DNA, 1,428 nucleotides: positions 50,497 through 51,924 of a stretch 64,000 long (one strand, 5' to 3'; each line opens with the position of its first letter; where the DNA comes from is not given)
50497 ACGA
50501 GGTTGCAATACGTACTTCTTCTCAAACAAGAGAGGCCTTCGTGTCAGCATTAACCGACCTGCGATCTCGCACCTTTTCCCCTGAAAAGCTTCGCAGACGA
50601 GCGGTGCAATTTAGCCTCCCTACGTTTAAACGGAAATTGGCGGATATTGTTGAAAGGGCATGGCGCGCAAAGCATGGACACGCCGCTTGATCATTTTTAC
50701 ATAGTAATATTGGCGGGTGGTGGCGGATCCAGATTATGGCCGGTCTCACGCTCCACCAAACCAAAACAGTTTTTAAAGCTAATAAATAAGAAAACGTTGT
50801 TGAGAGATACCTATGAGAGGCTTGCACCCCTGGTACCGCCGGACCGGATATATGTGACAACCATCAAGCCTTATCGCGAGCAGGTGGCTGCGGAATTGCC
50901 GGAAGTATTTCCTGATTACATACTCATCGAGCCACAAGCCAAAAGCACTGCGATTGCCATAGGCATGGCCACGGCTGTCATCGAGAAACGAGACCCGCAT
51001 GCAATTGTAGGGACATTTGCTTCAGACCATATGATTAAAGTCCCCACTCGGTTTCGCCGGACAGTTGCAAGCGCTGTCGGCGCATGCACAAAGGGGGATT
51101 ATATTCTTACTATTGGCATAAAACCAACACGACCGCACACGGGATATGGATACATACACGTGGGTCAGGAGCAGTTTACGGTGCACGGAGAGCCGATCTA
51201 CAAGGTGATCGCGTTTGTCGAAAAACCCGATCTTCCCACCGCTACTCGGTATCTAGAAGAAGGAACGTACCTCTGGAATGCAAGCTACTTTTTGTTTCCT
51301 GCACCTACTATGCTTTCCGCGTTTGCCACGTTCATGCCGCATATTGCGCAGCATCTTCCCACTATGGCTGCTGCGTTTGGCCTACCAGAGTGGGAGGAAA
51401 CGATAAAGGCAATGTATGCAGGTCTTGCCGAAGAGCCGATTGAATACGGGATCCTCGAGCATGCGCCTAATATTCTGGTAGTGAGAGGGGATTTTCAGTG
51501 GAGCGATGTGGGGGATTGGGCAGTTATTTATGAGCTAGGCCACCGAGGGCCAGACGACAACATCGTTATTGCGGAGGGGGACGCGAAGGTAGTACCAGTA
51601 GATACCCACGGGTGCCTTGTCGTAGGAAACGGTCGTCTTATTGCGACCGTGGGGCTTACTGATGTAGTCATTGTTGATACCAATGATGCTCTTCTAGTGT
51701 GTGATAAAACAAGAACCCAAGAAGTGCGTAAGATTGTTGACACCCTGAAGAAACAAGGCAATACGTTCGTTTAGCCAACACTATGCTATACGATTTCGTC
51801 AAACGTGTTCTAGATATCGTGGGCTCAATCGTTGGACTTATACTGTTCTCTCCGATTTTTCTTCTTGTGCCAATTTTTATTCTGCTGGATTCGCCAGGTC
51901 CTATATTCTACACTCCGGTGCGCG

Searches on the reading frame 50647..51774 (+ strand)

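Call 68: search_protein_families(library=ncbifam, proteins=[window:50647-51774:+], max_evalue=0.00001)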
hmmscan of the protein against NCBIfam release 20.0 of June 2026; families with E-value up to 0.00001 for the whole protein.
window:50647-51774:+ (375 aa): 2 families
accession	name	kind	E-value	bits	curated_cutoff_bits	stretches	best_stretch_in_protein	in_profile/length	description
TIGR01479.1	GMP_PMI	equivalog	1.5e-84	284.4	372.95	1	19-373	3-351/467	mannose-1-phosphate guanylyltransferase/mannose-6-phosphate isomerase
NF012004.0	PRK15460.1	equivalog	4.2e-61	207.1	859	1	16-372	5-360/478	mannose-1-phosphate guanyltransferase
